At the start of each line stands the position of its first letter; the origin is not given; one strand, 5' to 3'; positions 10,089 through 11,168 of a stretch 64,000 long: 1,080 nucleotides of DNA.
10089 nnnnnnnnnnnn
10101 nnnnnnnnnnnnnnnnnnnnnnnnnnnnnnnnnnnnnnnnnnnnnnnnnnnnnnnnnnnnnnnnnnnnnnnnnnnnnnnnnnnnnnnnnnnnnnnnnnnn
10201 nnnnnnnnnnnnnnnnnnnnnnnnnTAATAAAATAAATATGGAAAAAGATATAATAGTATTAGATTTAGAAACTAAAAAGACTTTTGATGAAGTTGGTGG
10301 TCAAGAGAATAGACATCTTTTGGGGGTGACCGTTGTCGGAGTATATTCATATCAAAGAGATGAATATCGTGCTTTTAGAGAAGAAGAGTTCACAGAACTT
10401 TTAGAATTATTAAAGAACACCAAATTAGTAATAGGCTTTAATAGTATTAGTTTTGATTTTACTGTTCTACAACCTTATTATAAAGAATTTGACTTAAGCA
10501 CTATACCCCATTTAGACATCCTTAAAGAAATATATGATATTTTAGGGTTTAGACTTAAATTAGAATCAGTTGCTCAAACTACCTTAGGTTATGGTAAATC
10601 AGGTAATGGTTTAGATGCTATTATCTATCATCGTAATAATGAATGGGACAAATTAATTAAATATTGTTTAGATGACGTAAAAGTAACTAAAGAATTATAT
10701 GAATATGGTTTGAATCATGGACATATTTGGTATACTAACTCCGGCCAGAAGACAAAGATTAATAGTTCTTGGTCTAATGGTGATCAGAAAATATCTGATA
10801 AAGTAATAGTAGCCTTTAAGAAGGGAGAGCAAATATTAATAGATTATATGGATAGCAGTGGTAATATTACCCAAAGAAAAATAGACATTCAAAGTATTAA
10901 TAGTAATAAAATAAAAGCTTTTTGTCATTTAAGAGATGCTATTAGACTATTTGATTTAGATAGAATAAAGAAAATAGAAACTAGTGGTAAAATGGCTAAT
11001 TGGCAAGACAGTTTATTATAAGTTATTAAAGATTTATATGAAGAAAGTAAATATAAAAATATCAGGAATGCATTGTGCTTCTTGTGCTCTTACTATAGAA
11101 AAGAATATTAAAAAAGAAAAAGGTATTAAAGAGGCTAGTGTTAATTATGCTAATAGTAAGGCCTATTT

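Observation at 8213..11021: UvrD/PcrA helicase co-transcribed with a DEDD exonuclease-WYL fusion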

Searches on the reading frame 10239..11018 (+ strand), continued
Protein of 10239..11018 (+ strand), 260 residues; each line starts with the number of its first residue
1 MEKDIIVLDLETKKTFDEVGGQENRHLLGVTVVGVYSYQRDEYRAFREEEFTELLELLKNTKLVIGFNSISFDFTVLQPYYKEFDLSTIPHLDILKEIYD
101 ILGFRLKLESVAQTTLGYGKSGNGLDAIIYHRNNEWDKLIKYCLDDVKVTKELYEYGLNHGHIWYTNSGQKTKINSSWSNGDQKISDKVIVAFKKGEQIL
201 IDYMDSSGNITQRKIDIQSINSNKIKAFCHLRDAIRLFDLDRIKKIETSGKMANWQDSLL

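Call 50: find_encoding_contigs(protein=P0154, flank=6000, max_places=2)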
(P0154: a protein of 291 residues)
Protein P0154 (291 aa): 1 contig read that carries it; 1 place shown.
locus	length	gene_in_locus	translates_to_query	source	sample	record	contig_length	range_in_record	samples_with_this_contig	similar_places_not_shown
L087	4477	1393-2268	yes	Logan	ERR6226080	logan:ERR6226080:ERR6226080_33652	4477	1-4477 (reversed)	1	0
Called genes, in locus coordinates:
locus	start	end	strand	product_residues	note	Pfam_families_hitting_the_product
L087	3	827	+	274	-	?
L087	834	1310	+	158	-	PF04308:RNaseH_like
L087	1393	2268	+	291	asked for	-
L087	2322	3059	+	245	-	PF03372:Exo_endo_phos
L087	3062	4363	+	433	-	PF00266:Aminotran_5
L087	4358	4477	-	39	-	?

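Call 55: find_encoding_contigs(protein=P0001, flank=10000, max_places=3)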
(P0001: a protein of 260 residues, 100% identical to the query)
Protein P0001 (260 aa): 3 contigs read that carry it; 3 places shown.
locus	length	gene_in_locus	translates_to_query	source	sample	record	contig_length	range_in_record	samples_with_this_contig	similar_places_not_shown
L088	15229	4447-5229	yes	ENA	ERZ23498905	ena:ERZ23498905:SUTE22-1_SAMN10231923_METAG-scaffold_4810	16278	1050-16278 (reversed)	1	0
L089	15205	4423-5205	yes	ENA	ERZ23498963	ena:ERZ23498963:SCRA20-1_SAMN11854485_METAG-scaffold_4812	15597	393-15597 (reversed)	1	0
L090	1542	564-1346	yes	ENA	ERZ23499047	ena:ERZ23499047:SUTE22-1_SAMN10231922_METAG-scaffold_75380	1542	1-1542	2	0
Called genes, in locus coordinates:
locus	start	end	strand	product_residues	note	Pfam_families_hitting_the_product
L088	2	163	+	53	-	?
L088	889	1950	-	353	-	PF01926:MMR_HSR1, PF02421:FeoB_N (weak), PF06071:YchF-GTPase_C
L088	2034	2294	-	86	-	-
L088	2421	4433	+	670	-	PF00580:UvrD-helicase, PF13245:AAA_19, PF13604:AAA_30 (faint), PF01443:Viral_helicase1 (faint), PF13087:AAA_12 (faint), PF13361:UvrD_C, PF13538:UvrD_C_2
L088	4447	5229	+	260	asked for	PF13482:RNase_H_2, PF13280:WYL (faint)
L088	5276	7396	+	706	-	PF00403:HMA, PF00122:E1-E2_ATPase, PF00702:Hydrolase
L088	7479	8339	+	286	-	-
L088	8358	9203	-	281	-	PF00763:THF_DHG_CYH, PF02882:THF_DHG_CYH_C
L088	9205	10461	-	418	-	PF00464:SHMT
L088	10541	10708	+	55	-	-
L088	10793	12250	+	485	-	-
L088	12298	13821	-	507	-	PF04055:Radical_SAM, PF16199:Radical_SAM_C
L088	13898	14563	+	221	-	PF01209:Ubie_methyltran (weak), PF13489:Methyltransf_23, PF05175:MTS, PF07021:MetW, PF13649:Methyltransf_25, PF13847:Methyltransf_31, PF08241:Methyltransf_11, PF08242:Methyltransf_12, +4 more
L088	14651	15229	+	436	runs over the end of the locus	-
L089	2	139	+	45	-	?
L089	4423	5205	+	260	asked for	PF13482:RNase_H_2, PF13280:WYL (faint)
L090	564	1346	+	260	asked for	PF13482:RNase_H_2, PF13280:WYL (faint)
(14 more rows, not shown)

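Call 69: search_dna_similar(query=window:10239-11018:+, collection=phages, mode=protein, max_evalue=0.001, max_rows=10)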
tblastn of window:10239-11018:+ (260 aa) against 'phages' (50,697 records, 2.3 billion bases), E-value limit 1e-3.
Records with a match: 3; places in all: 3; records where one place covers at least 80% of the query: 0.
Best place of each record, by identity: <60% 3.
By first word of the organism name: Yersinia 2; Virgibacillus 1.
By host as written in the record: Yersinia enterocolitica 2; Virgibacillus halotolerans 1.
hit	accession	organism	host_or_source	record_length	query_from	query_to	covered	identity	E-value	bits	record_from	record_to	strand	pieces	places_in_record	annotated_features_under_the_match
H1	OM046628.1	Yersinia phage vB_YenM_201.16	Yersinia enterocolitica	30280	197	257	23%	40.0%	9e-6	52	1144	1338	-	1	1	hypothetical protein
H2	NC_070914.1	Yersinia phage vB_YenM_201.16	Yersinia enterocolitica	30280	197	257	23%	40.0%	9e-6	52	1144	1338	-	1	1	hypothetical protein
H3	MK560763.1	Virgibacillus phage Mimir87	Virgibacillus halotolerans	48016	192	243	20%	40.4%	3e-4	47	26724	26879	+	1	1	hypothetical protein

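Call 70: search_dna_similar(query=window:10239-11018:+, collection=plasmids, mode=protein, max_evalue=0.001, max_rows=10)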
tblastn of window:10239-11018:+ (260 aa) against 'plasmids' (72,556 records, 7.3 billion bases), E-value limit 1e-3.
Records with a match: 2; places in all: 2; records where one place covers at least 80% of the query: 0.
Best place of each record, by identity: <60% 2.
By first word of the organism name: Picosynechococcus 1; Paenibacillus 1.
By predicted mobility (MOB-suite, as given by PLSDB): mobilizable 1; non-mobilizable 1.
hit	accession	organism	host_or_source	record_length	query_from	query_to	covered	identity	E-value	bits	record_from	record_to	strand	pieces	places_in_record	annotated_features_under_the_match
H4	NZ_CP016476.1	Picosynechococcus sp. PCC 7003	cell culture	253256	64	177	44%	27.0%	4e-4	49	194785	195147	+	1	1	hypothetical protein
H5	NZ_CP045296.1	Paenibacillus cellulositrophicus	cell culture,Thai soil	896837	196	243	18%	43.8%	2e-4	50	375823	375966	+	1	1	hypothetical protein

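Call 71: list_cluster_members(proteins=[P0161, P0164, P0152, P0151, P0160, P0125, P0141, P0202, P0236, P0135])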
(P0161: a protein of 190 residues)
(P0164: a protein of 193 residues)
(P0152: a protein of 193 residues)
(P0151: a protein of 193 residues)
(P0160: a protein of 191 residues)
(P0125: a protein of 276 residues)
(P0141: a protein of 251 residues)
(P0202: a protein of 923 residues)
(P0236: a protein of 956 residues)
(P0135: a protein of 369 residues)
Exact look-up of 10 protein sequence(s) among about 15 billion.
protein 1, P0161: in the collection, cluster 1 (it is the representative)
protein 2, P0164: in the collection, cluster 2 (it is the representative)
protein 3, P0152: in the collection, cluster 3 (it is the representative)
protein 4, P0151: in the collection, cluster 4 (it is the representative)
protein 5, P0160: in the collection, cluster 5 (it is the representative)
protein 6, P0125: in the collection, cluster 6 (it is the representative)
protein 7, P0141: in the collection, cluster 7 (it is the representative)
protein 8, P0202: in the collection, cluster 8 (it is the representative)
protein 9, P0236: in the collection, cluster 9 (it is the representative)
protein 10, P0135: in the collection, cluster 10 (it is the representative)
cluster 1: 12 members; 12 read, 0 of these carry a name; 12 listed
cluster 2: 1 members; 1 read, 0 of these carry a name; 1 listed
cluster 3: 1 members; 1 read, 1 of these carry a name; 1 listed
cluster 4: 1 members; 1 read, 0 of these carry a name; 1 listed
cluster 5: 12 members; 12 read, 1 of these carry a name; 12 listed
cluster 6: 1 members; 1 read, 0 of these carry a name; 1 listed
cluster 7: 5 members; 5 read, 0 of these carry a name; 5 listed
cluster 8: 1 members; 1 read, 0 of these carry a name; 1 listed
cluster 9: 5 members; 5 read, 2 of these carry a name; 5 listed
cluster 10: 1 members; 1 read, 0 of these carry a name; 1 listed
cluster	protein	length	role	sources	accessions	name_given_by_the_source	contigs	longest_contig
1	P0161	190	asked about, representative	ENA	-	-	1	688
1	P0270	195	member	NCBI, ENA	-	-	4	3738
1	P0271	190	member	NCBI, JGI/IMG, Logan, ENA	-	-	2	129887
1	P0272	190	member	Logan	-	-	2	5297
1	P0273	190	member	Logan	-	-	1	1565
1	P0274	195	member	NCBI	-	-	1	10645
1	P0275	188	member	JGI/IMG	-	-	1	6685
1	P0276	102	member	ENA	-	-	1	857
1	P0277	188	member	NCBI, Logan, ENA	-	-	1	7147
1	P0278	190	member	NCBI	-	-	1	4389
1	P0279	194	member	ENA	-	-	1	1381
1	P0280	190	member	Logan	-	-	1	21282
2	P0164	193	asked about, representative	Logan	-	-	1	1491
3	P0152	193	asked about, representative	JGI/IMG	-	DEAD/DEAH box helicase domain-containing protein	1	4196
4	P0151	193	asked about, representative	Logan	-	-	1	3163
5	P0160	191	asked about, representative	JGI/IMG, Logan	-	-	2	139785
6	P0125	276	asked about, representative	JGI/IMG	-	-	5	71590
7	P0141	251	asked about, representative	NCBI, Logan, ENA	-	-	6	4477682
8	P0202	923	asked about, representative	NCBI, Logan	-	-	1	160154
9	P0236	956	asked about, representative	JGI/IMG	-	-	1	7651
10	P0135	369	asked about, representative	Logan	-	-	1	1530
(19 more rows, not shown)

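Call 72: find_encoding_contigs(protein=P0160, flank=6000, max_places=2)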
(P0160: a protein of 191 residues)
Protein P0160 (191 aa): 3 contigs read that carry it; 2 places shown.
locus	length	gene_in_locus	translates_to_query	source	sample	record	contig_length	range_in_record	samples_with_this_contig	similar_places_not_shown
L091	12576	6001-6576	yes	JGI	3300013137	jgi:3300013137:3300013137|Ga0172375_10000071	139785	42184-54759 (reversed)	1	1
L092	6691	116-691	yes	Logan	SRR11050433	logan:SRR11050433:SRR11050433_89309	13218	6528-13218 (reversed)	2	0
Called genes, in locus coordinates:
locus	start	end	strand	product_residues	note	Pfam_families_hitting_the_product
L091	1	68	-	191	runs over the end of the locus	PF13483:Lactamase_B_3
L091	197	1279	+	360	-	PF23459:S1_RRP5 (faint), PF00575:S1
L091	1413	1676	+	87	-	-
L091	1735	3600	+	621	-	PF00004:AAA, PF17862:AAA_lid_3, PF01434:Peptidase_M41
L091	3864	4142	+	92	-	-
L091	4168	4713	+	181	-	PF00300:His_Phos_1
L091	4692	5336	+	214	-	PF01725:Ham1p_like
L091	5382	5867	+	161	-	PF04308:RNaseH_like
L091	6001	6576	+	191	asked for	PF01612:DNA_pol_A_exo1 (weak), PF13482:RNase_H_2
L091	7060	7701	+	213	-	-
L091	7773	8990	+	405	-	PF00464:SHMT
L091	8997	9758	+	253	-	PF00117:GATase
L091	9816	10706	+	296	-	PF04107:GCS2 (weak)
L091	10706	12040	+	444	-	PF04107:GCS2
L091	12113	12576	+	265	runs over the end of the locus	PF00763:THF_DHG_CYH, PF02882:THF_DHG_CYH_C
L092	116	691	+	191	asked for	PF01612:DNA_pol_A_exo1 (weak), PF13482:RNase_H_2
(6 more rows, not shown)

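Call 73: find_encoding_contigs(protein=P0271, flank=6000, max_places=2)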
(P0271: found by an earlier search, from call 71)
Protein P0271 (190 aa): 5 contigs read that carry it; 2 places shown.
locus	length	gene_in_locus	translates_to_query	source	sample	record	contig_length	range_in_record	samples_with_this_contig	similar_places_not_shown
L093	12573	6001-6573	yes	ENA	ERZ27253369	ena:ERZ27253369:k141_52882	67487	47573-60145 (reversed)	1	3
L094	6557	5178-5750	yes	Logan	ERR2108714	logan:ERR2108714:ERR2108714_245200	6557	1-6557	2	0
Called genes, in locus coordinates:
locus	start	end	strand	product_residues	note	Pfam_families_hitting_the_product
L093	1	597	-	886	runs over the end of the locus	PF02861:Clp_N, PF13191:AAA_16 (weak), PF00004:AAA, PF17871:AAA_lid_9, PF07724:AAA_2, PF00004:AAA, PF07728:AAA_5, PF10431:ClpB_D2-small, +7 more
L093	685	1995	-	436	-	-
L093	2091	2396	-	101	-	-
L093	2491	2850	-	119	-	-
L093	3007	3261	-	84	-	-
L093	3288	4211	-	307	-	-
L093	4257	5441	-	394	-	PF00266:Aminotran_5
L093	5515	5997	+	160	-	PF04308:RNaseH_like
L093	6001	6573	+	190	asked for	-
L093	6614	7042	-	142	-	-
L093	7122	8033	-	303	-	PF02879:PGM_PMM_II, PF02880:PGM_PMM_III, PF00408:PGM_PMM_IV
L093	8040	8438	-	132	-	PF02878:PGM_PMM_I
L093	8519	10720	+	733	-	PF17854:FtsK_alpha, PF01580:FtsK_SpoIIIE, PF20703:nSTAND1 (weak), PF09397:FtsK_gamma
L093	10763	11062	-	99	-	-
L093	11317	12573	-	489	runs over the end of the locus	PF13632:Glyco_trans_2_3 (weak)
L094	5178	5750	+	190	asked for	-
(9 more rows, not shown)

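Call 76: find_related_loci(query=A4, collection=metagenome_contigs, flank=6000)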
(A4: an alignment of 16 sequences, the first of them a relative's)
Query A4 (191 aa) in metagenome_contigs; peptide patterns used: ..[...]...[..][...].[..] (x = any residue, [..] = any of these).
600 stretches matched a pattern (row limit reached: there are more); 582 encode a relative of the query (tblastn E <= 1e-3); the best 80 are kept; 80 distinct loci.
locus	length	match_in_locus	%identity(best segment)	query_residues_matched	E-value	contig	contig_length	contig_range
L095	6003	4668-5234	69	1-191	6e-86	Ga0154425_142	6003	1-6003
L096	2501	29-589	63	3-191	2e-84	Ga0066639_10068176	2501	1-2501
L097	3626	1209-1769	65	3-191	1e-82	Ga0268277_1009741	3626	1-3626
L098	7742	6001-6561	65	3-191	2e-82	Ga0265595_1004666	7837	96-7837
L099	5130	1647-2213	61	1-191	3e-78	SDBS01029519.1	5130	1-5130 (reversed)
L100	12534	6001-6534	66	3-180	2e-78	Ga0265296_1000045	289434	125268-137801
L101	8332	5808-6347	64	1-180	4e-78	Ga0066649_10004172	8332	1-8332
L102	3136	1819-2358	64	1-180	9e-79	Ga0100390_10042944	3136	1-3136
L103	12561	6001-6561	61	3-191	2e-77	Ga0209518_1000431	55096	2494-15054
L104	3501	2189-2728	61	1-180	3e-77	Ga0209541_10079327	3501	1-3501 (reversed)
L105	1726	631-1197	61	1-191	6e-80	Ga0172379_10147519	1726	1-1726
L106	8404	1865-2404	61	1-180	2e-72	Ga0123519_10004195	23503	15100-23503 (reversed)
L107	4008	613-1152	58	1-180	4e-72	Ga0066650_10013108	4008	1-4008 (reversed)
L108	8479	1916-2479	57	1-190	2e-70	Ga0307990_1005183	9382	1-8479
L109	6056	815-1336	61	1-174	3e-70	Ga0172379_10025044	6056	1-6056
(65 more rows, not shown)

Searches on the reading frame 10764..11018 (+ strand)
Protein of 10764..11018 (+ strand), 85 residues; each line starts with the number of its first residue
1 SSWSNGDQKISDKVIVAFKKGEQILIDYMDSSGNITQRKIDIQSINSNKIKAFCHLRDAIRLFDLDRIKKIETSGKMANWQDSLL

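Call 33: search_solved_structures(query=A2, max_evalue=1, show_alignments=5)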
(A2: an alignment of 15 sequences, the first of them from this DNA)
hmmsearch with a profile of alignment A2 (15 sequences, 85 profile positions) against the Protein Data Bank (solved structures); distinct sequences matched with E-value up to 1: 9.
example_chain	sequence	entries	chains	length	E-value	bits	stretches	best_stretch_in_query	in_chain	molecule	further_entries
6sj9_A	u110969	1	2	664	1.5e-08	37.8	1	12-76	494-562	Proteasome accessory factor B/C (PafBC)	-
8bns_A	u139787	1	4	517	6.9e-05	26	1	11-74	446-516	AAA ATPase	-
7p5x_AX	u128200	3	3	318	8.9e-05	25.7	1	12-74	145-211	PafC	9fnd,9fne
7tb5_A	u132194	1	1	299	0.00016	24.8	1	48-78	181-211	WYL domain-containing protein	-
8bnv_A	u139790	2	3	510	0.00022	24.4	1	11-74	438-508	AAA family ATPase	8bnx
7t8k_A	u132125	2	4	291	0.014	18.6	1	8-70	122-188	BrxR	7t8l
4x52_A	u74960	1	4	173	0.22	14.8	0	41-79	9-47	Zinc finger CCCH-type antiviral protein 1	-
2x5y_A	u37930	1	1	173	0.52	13.6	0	41-79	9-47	ZINC FINGER CCCH-TYPE ANTIVIRAL PROTEIN 1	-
7t2f_A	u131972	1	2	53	0.53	13.6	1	7-41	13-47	HEEH mini protein HEEH_TK_rd5_0341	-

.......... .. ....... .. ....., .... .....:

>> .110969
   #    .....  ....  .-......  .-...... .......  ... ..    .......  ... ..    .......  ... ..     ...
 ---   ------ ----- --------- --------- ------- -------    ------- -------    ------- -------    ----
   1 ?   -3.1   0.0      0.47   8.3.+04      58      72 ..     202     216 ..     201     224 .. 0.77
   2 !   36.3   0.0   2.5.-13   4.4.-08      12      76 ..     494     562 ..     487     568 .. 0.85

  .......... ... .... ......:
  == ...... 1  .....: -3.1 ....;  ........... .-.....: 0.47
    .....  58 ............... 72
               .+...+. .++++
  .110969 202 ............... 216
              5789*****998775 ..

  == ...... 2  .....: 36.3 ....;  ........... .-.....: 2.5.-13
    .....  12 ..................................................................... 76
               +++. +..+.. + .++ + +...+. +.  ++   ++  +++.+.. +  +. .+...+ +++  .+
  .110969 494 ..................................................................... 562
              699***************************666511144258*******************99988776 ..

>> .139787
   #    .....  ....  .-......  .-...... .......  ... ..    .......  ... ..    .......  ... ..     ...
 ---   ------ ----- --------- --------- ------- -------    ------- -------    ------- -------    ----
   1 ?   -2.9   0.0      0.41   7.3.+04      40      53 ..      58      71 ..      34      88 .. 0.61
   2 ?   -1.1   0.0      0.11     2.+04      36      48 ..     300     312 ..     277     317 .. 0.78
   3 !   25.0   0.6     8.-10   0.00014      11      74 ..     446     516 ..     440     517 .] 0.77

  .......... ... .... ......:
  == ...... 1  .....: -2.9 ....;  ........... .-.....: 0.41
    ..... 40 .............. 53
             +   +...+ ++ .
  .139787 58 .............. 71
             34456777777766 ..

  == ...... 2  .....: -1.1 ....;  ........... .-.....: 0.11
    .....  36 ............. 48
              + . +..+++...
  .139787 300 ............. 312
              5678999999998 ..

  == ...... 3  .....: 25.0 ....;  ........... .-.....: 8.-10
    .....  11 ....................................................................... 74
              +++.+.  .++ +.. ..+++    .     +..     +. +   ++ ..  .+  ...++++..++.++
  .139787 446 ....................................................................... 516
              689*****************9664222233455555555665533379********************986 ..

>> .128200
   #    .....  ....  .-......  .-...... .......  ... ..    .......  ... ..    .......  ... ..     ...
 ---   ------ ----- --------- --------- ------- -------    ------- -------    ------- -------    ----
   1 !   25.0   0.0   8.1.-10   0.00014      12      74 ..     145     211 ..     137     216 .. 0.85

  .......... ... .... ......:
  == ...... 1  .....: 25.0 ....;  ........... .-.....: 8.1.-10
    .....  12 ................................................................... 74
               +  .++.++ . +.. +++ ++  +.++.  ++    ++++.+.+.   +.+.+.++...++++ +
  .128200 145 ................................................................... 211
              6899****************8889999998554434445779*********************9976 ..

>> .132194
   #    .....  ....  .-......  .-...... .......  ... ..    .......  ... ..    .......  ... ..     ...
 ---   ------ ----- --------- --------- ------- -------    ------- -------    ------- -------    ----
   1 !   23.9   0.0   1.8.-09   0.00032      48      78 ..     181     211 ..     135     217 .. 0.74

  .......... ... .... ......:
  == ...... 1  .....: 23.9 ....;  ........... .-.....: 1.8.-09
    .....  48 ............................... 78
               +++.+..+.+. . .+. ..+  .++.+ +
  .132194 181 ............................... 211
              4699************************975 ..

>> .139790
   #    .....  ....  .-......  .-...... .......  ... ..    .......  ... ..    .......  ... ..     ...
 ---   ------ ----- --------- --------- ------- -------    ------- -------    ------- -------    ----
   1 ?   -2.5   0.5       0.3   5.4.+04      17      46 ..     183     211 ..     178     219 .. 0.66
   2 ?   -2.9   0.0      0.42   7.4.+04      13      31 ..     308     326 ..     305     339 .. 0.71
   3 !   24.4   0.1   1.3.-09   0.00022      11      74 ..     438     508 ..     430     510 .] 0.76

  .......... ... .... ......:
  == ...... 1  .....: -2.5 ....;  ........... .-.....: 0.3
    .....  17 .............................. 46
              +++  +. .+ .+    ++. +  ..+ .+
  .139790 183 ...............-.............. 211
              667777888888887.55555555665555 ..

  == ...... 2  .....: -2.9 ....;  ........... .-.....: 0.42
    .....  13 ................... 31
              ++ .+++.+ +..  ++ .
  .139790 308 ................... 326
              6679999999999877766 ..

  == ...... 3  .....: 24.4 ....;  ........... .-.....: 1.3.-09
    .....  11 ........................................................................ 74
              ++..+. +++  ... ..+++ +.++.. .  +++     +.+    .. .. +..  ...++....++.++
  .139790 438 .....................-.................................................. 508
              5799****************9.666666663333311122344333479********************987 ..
